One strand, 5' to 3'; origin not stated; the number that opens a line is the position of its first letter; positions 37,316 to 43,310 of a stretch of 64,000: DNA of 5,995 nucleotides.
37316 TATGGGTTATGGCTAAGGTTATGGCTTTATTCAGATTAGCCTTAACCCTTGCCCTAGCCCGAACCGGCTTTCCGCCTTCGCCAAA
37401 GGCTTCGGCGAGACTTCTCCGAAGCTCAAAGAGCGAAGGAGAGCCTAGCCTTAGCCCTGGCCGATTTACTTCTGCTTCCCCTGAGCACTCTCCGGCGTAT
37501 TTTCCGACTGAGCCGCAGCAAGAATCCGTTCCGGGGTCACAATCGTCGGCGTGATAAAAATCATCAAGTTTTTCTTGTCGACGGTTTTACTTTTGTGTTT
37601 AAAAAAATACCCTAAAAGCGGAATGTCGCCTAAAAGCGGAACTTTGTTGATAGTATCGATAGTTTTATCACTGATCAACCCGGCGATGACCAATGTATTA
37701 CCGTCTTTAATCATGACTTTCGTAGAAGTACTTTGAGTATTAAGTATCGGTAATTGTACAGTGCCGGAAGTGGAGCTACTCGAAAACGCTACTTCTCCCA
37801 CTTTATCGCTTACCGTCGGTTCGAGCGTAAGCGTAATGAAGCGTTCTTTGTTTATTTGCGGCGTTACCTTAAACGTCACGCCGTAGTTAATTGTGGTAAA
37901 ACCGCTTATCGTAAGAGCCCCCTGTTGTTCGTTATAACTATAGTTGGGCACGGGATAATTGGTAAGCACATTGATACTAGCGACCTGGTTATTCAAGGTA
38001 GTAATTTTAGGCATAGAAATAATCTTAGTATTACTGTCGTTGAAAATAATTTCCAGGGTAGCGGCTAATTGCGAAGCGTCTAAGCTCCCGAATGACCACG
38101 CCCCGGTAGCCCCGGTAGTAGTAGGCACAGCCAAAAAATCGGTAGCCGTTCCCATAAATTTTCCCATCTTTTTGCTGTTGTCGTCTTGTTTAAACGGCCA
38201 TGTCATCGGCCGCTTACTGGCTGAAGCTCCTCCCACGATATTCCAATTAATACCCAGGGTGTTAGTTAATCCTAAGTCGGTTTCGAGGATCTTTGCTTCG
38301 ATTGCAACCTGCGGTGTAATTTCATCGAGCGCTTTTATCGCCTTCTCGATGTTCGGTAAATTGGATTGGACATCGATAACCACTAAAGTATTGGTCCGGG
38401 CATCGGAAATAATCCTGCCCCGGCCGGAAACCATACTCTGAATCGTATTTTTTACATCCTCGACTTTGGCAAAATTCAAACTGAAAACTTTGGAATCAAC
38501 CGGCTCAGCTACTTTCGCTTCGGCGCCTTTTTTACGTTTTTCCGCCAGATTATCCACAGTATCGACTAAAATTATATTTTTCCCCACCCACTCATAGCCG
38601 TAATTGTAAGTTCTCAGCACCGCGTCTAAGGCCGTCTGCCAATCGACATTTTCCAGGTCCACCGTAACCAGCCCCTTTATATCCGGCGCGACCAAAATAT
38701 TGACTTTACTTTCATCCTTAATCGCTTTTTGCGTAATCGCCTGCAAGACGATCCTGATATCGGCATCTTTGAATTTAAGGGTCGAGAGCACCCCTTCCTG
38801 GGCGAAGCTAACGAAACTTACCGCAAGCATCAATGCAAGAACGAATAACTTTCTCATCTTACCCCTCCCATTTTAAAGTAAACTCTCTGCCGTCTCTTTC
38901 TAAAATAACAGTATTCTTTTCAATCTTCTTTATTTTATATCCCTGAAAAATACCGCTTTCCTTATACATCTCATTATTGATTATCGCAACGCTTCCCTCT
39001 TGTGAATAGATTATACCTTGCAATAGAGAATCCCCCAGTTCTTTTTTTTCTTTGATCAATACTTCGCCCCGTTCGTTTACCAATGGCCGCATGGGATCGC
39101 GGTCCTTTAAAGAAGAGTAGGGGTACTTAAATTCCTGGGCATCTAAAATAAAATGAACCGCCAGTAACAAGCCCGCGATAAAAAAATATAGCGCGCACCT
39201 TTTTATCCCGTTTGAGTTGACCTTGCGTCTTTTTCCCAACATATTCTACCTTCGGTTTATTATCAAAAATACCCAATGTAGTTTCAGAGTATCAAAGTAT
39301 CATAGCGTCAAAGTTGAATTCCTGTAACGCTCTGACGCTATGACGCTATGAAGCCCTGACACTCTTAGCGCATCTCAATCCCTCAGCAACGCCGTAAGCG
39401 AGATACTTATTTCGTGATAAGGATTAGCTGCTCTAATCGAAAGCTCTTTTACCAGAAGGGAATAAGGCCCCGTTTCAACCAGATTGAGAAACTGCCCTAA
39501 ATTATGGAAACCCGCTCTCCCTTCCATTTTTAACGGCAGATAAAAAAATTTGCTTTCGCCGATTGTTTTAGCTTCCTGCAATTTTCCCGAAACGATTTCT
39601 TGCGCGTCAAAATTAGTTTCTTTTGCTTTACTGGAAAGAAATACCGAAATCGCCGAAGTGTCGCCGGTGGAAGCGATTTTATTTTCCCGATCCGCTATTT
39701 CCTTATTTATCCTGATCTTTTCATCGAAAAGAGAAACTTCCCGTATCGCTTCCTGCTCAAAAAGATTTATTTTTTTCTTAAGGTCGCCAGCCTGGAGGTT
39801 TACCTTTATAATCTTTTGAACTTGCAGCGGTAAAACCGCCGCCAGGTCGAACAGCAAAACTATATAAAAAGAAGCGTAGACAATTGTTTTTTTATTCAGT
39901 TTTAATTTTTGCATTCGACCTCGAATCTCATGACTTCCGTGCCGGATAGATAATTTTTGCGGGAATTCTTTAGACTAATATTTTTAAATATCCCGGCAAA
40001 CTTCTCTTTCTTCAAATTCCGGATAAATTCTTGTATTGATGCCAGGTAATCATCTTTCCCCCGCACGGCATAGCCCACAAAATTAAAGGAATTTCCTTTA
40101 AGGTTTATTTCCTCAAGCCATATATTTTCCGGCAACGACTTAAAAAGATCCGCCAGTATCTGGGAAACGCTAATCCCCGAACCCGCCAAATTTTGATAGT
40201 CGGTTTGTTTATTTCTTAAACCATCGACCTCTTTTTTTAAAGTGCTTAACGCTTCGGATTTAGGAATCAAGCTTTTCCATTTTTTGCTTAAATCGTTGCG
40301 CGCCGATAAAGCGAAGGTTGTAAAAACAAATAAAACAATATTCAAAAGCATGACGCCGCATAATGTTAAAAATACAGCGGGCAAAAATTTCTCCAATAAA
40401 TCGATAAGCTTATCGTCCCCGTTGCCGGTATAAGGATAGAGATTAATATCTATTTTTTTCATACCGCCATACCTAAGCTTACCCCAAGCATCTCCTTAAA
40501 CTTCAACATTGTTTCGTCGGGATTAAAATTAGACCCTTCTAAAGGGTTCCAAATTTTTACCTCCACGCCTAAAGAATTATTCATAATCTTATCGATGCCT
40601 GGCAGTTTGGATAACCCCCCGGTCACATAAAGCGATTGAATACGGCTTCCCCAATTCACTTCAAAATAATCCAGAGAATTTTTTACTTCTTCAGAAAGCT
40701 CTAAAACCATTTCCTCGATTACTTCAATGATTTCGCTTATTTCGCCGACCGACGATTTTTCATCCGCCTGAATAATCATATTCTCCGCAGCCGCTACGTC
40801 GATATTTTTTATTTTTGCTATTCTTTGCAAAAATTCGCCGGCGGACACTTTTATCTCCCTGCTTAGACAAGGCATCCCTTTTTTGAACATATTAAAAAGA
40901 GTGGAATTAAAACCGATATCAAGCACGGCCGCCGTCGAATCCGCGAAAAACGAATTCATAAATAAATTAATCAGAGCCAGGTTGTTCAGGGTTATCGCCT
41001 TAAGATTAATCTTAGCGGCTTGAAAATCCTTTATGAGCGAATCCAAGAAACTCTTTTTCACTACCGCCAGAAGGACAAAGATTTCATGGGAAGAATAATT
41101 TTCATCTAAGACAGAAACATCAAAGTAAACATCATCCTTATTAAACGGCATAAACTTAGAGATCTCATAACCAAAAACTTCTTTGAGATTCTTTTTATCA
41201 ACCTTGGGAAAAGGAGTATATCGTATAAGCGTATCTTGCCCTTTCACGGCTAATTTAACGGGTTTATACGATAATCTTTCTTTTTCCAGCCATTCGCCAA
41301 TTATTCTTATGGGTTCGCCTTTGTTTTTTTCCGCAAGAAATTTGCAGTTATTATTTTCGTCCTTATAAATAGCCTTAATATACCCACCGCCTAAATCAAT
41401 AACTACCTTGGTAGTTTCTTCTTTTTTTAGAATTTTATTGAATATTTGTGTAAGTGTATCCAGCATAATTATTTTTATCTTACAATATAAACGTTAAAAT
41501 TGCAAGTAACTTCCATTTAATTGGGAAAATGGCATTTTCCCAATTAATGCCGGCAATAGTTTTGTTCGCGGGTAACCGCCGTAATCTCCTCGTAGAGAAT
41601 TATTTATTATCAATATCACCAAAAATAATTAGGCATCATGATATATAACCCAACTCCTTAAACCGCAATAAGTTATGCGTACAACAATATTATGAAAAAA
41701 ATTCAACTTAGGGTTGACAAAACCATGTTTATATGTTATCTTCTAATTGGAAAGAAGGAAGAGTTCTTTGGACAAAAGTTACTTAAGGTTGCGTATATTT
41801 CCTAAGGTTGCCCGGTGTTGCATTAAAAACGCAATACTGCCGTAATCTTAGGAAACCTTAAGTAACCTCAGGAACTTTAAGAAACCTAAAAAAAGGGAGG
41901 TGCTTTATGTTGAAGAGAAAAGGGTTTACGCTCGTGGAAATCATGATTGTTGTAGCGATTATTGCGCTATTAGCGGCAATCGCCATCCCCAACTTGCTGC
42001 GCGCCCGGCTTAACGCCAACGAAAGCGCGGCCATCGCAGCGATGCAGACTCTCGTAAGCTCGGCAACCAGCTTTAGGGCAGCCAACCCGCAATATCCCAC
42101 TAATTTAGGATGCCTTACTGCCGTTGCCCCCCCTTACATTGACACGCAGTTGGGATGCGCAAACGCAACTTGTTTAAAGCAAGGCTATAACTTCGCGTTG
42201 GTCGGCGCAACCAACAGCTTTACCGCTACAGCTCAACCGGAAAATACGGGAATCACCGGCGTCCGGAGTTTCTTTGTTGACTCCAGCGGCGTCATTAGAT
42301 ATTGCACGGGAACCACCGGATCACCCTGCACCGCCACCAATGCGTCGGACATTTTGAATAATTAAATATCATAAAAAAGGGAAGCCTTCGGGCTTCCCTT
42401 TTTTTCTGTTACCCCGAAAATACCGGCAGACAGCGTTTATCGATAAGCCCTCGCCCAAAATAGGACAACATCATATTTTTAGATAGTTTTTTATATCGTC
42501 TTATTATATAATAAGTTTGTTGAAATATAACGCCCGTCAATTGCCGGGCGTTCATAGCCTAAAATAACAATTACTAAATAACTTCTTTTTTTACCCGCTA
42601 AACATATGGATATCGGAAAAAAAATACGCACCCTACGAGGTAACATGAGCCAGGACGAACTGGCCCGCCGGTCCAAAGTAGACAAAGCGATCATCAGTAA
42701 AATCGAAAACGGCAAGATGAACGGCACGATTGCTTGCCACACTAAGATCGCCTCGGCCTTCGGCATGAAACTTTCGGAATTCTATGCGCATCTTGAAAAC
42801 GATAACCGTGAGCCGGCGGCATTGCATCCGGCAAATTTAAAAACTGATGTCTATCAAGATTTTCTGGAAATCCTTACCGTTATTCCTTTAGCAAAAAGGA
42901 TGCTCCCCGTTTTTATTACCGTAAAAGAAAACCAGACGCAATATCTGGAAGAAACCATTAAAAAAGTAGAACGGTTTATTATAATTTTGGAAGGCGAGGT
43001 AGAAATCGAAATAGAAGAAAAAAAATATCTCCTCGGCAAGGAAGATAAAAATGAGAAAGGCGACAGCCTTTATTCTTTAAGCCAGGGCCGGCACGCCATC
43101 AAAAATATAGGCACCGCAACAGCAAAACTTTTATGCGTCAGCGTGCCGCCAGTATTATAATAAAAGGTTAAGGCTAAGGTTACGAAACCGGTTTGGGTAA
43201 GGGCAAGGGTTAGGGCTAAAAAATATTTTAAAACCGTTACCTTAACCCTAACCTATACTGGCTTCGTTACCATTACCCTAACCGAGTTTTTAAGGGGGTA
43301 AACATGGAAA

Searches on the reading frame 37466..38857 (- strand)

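Call 27: search_protein_families(library=ncbifam, proteins=[window:37466-38857:-], max_evalue=0.001)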
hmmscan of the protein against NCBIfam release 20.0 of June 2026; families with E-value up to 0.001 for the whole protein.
window:37466-38857:- (463 aa): 9 families
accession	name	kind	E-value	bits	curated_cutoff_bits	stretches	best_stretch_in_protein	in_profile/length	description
TIGR02515.1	IV_pilus_PilQ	subfamily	2.4e-78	264.1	284.35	1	26-440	5-427/428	type IV pilus secretin PilQ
TIGR02517.1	type_II_gspD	equivalog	4.2e-68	230.3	351.35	2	169-442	323-592/600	type II secretion system secretin GspD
NF010083.0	PRK13568.1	equivalog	4.4e-53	180.6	554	1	9-440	12-417/419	DNA uptake porin HofQ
TIGR02519.1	pilus_MshL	equivalog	5.8e-43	147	250.2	1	152-440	4-290/290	pilus (MSHA type) biogenesis protein MshL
NF007851.2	PRK10560.1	exception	2.1e-41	142.1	598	1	6-441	5-410/412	DNA uptake porin HofQ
TIGR02516.1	type_III_yscC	equivalog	1.3e-36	126.2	238.45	1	144-441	196-462/463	type III secretion system outer membrane ring subunit SctC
NF042912.1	Amuc_1098_fam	equivalog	3.6e-24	84.8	750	1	319-442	658-798/805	Amuc_1098 family type IV pilus outer membrane protein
NF011873.0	PRK15346.1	equivalog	4.4e-21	75.1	524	1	145-426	234-480/499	EscC/YscC/HrcC family type III secretion system outer membrane ring protein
TIGR02520.1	pilus_B_mal_scr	equivalog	4.9e-19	68.3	287.65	1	129-437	218-511/513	PilN family type IVB pilus formation outer membrane protein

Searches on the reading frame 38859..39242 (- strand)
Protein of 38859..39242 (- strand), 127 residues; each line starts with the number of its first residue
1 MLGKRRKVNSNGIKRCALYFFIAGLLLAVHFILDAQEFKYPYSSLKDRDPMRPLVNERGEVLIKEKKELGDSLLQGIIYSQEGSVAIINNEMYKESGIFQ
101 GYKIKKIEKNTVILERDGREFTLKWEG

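Call 27: search_protein_families(library=ncbifam, proteins=[window:38859-39242:-], max_evalue=0.001)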
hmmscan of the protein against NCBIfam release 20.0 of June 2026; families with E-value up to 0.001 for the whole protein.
window:38859-39242:- (127 aa): 1 family
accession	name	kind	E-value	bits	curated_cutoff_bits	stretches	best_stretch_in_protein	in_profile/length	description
TIGR01713.1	typeII_sec_gspC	equivalog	5.5e-05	22.9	101.6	1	74-126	85-145/259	type II secretion system protein GspC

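Call 65: search_protein_families(library=pfam, proteins=[window:38859-39242:-], max_evalue=0.001)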
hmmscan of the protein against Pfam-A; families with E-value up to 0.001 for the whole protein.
window:38859-39242:- (127 aa): 2 families
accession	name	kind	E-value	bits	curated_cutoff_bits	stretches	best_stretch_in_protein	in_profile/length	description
PF16537.11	T2SSB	-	1.6e-05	24.9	28.4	1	76-124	8-59/60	Type II secretion system protein B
PF23862.1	CdsD_C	-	0.00067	20.1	27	0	86-121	18-53/56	CdsD C-terminal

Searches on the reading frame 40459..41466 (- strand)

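Call 27: search_protein_families(library=ncbifam, proteins=[window:40459-41466:-], max_evalue=0.001)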
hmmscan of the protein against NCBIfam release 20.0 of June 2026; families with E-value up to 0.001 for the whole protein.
window:40459-41466:- (335 aa): 6 families
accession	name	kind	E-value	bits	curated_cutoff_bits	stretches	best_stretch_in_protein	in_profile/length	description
TIGR01175.1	pilM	subfamily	1e-28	100.3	133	1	55-332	56-342/348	type IV pilus assembly protein PilM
NF045709.1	Amuc_1101_fam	equivalog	4.9e-20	71.9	650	1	56-311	58-320/608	Amuc_1101 family PilM-like pilus complex protein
TIGR01174.1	ftsA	equivalog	4.7e-10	39.1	175.85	1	130-233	149-252/371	cell division protein FtsA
NF011660.0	PRK15080.1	equivalog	4e-05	23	182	1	178-304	142-256/277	ethanolamine utilization protein EutJ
TIGR02529.1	EutJ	subfamily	0.00051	19.6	152.1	0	178-303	109-222/239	ethanolamine utilization protein EutJ family protein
NF010539.0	PRK13927.1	subfamily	0.00072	18.5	293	0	203-306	208-311/339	rod shape-determining protein MreB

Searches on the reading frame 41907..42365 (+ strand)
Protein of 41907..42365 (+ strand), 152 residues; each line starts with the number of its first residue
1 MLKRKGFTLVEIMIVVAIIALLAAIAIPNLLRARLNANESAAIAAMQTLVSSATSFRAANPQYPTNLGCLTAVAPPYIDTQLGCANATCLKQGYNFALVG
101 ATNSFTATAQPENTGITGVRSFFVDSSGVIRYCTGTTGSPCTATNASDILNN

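Call 4: search_protein_families(library=pfam, proteins=[window:41907-42365:+], max_evalue=0.01)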
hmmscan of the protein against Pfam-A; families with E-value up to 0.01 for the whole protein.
window:41907-42365:+ (152 aa): 2 families
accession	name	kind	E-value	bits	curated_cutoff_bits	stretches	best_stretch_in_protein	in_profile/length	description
PF07963.17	N_methyl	-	1.6e-08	34.2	21.2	1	1-27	1-27/27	Prokaryotic N-terminal methylation motif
PF16732.10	ComP_DUS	-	0.0024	19.1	27.3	1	36-114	9-77/87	Type IV minor pilin ComP, DNA uptake sequence receptor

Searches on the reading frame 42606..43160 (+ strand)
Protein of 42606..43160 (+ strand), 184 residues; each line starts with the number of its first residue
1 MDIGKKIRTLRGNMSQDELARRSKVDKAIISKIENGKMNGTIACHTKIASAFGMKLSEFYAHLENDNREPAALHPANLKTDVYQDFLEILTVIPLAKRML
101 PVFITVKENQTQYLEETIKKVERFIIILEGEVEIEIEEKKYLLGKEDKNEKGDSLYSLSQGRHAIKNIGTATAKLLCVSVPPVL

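Call 4: search_protein_families(library=pfam, proteins=[window:42606-43160:+], max_evalue=0.01)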
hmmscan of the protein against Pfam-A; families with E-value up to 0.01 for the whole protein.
window:42606-43160:+ (184 aa): 6 families
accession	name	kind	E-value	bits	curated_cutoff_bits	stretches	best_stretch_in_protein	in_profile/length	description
PF01381.28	HTH_3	-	6.4e-08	33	23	1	5-59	2-55/55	Helix-turn-helix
PF07883.17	Cupin_2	-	9.7e-07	28.9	27.2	1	121-178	18-69/70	Cupin domain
PF12844.13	HTH_19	-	7.5e-06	26.2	30.2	1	4-42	1-41/64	Helix-turn-helix domain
PF13443.12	HTH_26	-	0.0016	19.1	22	1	13-60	10-58/63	Cro/C1-type HTH DNA-binding domain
PF25562.1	CNBH_CNNM2_C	-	0.0027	17.7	27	1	107-140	59-92/172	Metal transporter CNNM2-like, C-terminal CNBH domain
PF13560.12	HTH_31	-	0.0046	17.7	27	1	5-37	4-38/64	Helix-turn-helix domain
